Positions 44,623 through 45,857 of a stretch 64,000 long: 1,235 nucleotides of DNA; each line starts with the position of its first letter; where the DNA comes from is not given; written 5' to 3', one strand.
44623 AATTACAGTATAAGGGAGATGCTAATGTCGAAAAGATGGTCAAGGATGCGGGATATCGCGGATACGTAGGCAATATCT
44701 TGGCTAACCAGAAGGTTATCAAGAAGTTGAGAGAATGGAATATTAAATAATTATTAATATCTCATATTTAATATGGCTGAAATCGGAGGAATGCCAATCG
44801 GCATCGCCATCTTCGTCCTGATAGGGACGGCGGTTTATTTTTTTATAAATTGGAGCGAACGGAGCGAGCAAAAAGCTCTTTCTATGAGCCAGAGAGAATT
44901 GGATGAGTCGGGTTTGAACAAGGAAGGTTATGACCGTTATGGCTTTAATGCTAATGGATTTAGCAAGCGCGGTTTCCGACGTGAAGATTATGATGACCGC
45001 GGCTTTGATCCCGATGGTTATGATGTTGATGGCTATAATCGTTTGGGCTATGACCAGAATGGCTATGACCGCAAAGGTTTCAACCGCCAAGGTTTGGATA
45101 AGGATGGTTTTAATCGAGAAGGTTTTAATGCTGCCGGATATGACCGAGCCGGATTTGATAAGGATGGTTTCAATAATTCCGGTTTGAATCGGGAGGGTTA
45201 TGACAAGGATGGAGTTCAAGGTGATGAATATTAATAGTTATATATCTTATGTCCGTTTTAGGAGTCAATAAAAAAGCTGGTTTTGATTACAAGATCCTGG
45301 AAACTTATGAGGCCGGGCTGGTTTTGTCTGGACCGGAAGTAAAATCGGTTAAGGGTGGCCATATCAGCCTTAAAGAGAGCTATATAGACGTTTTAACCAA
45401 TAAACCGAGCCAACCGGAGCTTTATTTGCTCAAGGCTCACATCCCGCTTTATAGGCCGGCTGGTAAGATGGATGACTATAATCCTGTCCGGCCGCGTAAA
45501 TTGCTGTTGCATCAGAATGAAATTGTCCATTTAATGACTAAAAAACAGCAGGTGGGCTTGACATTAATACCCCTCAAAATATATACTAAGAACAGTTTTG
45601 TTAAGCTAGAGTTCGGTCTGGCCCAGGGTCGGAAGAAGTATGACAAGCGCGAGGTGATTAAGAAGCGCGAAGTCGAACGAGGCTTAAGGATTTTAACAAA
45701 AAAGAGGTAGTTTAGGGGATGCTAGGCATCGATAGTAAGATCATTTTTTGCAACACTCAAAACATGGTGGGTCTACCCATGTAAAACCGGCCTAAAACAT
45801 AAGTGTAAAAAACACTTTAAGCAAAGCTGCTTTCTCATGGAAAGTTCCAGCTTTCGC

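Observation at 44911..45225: A membrane-anchored protein built from 21 tandem G-[FY]-[DN]-x-x pentapeptides is an apparently undescribed repeat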

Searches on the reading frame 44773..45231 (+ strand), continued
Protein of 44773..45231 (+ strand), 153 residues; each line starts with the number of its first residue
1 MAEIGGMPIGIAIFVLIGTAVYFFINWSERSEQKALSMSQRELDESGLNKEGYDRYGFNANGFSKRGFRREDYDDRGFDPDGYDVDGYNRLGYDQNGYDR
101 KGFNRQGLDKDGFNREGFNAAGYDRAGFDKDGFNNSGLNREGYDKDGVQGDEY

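Call 67: search_protein_families(library=padloc, proteins=[window:44773-45231:+, P0003, P0019, P0023, P0138, P0126, P0242], max_evalue=0.001)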
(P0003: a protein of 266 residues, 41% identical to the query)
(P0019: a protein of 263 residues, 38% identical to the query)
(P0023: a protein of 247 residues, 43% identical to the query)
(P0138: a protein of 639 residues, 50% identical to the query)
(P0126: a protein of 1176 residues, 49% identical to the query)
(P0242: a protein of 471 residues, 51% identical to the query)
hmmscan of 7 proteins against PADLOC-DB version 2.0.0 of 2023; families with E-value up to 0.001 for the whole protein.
window:44773-45231:+ (153 aa): 0 families

P0003 (266 aa): 1 family
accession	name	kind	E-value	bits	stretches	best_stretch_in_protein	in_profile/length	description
PDLC04472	PDC-M16A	-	0.00039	16.9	1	149-242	10-102/930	-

P0019 (263 aa): 0 families

P0023 (247 aa): 1 family
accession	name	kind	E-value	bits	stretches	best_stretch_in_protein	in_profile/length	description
PDLC04472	PDC-M16A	-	5.7e-06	22.9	1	127-225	6-103/930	-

P0138 (639 aa): 8 families
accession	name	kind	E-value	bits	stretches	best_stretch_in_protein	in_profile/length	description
PDLC00123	GajB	-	2.9e-06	24.2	1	550-633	6-80/540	UrvD helicase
PDLC00127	GajB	-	3.7e-05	20.4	1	549-604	9-61/594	UrvD helicase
PDLC00138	GajB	-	3.9e-05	20.5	1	549-623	5-76/581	UrvD helicase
PDLC00132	GajB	-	5.2e-05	20.1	1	549-593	4-47/625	UrvD helicase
PDLC00133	GajB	-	0.00017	18.7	1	550-620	11-80/382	UrvD helicase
PDLC03002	Helicase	-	0.00044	16.6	1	463-592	109-234/707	-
PDLC01087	C3a187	-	0.00092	16.1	0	544-631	196-273/559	NERD+UvrD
PDLC00106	GajB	-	0.00093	15.8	0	550-589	5-43/577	UrvD helicase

P0126 (1176 aa): 18 families
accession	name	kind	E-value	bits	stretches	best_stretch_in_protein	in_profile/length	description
PDLC00129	GajB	-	2.2e-10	37.8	1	981-1066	219-307/594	UrvD helicase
PDLC00127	GajB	-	4.3e-10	36.7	2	542-596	7-58/594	UrvD helicase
PDLC00132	GajB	-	5.8e-10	36.4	1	545-607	5-63/625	UrvD helicase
PDLC03802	RTasHel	-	6.6e-10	36.5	1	990-1068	194-273/675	DRT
PDLC00122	GajB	-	9.2e-10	36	1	544-587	5-46/502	UrvD helicase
PDLC00123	GajB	-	1e-09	35.6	2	990-1068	178-259/540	UrvD helicase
PDLC00133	GajB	-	2.4e-09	34.7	1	540-636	8-101/382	UrvD helicase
PDLC04173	GajB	-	1.3e-07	29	1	1139-1175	425-462/471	-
PDLC00106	GajB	-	6.8e-07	26.2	1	545-597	5-55/577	UrvD helicase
PDLC00111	GajB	-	8.2e-07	26.1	0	991-1066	202-279/625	UrvD helicase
PDLC00119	GajB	-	6.5e-05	20.1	1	990-1065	220-297/565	UrvD helicase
PDLC00117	GajB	-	6.6e-05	19.6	0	991-1027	221-259/604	UrvD helicase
PDLC03002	Helicase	-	8.3e-05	19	1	532-590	179-237/707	-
PDLC00114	GajB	-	0.00016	18.4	0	982-1066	209-297/635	UrvD helicase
PDLC00104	GajB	-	0.00018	18.4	0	546-581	6-39/574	UrvD helicase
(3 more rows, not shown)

P0242 (471 aa): 1 family
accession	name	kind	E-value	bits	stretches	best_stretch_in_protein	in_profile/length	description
PDLC02991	DarT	-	7.1e-08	30.5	1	269-441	11-182/196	-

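Call 68: find_related_loci(query=A1, collection=metagenome_contigs, flank=2500)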
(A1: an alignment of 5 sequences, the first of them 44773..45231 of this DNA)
Query A1 (153 aa) in metagenome_contigs; peptide patterns used: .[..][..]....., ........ (x = any residue, [..] = any of these).
194 stretches matched a pattern; 20 encode a relative of the query (tblastn E <= 1e-3); 19 distinct loci.
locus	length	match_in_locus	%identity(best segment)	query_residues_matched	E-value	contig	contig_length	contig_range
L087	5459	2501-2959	76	1-153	8e-79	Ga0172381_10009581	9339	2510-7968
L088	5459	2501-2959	75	1-153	8e-78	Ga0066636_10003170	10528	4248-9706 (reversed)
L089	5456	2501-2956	76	1-152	3e-77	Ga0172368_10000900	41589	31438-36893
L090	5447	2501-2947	77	1-153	2e-75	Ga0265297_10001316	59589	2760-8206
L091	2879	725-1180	70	1-153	3e-69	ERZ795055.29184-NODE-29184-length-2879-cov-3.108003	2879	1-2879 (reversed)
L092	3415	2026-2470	82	1-153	2e-63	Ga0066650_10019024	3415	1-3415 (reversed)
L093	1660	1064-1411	75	1-116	2e-58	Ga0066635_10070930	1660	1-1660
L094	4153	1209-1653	82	1-153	2e-63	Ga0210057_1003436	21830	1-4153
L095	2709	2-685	49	25-153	3e-28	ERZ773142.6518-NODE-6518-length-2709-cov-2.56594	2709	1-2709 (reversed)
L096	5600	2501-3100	46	29-148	5e-28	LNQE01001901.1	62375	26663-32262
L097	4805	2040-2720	47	8-151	3e-26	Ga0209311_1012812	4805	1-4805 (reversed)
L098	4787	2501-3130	42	43-153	1e-24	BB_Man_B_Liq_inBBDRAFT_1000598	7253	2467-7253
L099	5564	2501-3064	55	43-153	6e-29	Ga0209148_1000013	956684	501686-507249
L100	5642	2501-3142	36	19-153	5e-19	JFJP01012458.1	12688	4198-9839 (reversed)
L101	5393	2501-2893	41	44-147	3e-18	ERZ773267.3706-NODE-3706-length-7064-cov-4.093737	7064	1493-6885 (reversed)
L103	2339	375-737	45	7-148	2e-13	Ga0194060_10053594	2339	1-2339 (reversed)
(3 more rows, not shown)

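Call 73: search_protein_families(library=pfam, proteins=[L099:1232-3406:+, L096:1166-3724:+, L103:81-2150:+], max_evalue=0.001)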
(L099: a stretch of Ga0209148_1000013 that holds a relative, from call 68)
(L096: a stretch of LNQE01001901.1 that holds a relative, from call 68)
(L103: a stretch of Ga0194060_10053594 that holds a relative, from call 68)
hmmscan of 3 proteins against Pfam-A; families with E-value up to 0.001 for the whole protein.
L099:1232-3406:+ (725 aa): 2 families
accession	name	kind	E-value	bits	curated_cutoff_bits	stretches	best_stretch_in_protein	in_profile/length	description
PF05860.19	TPS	-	1.7e-25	90.9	33.5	1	39-285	11-231/252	TPS secretion domain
PF25296.1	Decapeptide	-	9.4e-05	22.7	45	0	453-517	9-73/74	Decapeptide repeat region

L096:1166-3724:+ (853 aa): 3 families
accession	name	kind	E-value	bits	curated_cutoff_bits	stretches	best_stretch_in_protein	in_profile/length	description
PF13240.11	Zn_Ribbon_1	-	5.3e-10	39.2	25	2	5-27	1-23/23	zinc-ribbon domain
PF12773.13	DZR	-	2.4e-08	34.4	27.3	1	6-52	1-45/45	Double zinc ribbon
PF13248.11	Zn_ribbon_3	-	0.00027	20.7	27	0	6-26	5-25/26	zinc-ribbon domain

L103:81-2150:+ (690 aa): 1 family
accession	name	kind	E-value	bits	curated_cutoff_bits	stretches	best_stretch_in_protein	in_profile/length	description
PF07603.17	Lcl_C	-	3.2e-09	37.5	34.9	1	48-133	1-96/117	Lcl C-terminal domain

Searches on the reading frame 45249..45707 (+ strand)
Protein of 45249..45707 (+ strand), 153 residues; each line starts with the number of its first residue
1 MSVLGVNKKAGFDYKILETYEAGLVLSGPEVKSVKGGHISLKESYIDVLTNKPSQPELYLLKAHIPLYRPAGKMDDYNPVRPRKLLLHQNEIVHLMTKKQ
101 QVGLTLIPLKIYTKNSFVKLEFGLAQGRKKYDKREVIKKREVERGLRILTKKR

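Call 25: find_related_loci(query=window:45249-45707:+, collection=genome_contigs, flank=4000)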
Query window:45249-45707:+ (153 aa) in genome_contigs; peptide patterns used: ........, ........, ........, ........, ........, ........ (x = any residue, [..] = any of these).
291 stretches matched a pattern; 139 encode a relative of the query (tblastn E <= 1e-3); the best 80 are kept; 80 distinct loci.
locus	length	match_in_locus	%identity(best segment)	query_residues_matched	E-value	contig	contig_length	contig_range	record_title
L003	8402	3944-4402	88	1-153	5e-89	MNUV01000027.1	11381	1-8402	MAG: Candidatus Falkowbacteria bacterium CG1_02_41_21 cg1_0.2_scaffold_5797_c, whole genome shotgun sequence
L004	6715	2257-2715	90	1-153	6e-88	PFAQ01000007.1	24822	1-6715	MAG: Candidatus Falkowbacteria bacterium CG10_big_fil_rev_8_21_14_0_10_39_9 CG10_8_21_14_0.10_scaffold_1579_c, whole gen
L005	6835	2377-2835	87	1-153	3e-87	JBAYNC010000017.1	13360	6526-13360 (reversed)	MAG: Patescibacteria group bacterium isolate SO_2016_LW1_55 scaffold05130_LW64-88_2016, whole genome shotgun sequence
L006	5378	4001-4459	86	1-153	1e-85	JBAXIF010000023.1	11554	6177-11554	MAG: Candidatus Falkowbacteria bacterium isolate ELA342 MAG342_23, whole genome shotgun sequence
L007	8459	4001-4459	79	1-153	9e-78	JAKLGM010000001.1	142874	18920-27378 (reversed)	MAG: Patescibacteria group bacterium isolate RA.bin4 RA.bin4_1, whole genome shotgun sequence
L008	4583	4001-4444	65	1-152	4e-57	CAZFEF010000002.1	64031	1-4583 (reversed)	MAG TPA_asm: uncultured Gammaproteobacteria bacterium isolate SRP192927_co9_427 genome assembly, contig: NODE_146_length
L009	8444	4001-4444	67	1-152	7e-57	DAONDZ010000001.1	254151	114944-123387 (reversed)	MAG TPA_asm: bacterium isolate AMR_MDS_3882 NODE_9_length_254151_cov_14.013180, whole genome shotgun sequence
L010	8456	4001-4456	61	1-153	8e-54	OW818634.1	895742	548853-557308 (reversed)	metagenome genome assembly, chromosome: 1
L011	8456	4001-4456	61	1-153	1e-53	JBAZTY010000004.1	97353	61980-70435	MAG: Patescibacteria group bacterium isolate SO_2017_GW1_214 NODE_1430_length_97353_cov_2.626705_OW334_2017, whole genom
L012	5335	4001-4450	61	1-151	2e-53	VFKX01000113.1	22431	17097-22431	MAG: Candidatus Falkowbacteria bacterium isolate Bin_61_32 c_000000820442, whole genome shotgun sequence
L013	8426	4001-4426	59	2-144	7e-48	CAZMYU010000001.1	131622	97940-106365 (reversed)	MAG TPA_asm: uncultured Gammaproteobacteria bacterium isolate binchicken_co154_8 genome assembly, contig: NODE_74_length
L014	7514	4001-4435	50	3-147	2e-44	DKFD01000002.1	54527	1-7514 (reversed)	MAG TPA_asm: Patescibacteria group bacterium UBA6805 UBA6805_contig_678, whole genome shotgun sequence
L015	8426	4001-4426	51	1-146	3e-44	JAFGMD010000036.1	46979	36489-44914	MAG: Candidatus Falkowbacteria bacterium isolate Zod_Metabat.442 k87_10904228, whole genome shotgun sequence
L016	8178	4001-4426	55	1-146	6e-44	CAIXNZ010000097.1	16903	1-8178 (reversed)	Candidatus Falkowbacteria bacterium isolate AlinenSediments_bin-2611 genome assembly, contig: bin-2611:097/128, whole ge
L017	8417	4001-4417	51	1-144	3e-43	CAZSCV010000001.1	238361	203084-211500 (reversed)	MAG TPA_asm: uncultured Bdellovibrionales bacterium isolate binchicken_co191_89 genome assembly, contig: NODE_39_length_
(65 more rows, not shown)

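Call 73: search_protein_families(library=pfam, proteins=[L007:3315-3572:+, L007:3580-3996:+], max_evalue=0.001)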
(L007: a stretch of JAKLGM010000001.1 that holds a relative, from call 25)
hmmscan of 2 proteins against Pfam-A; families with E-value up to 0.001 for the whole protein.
L007:3315-3572:+ (86 aa): 1 family
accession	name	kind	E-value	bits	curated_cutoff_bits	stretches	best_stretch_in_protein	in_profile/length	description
PF12728.13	HTH_17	-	1.1e-05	26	27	1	7-49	1-43/51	Helix-turn-helix domain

L007:3580-3996:+ (139 aa): 1 family
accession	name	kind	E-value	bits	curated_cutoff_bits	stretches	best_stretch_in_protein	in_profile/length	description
PF02661.23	Fic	-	3.4e-10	41.1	24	1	5-92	2-93/93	Fic/DOC family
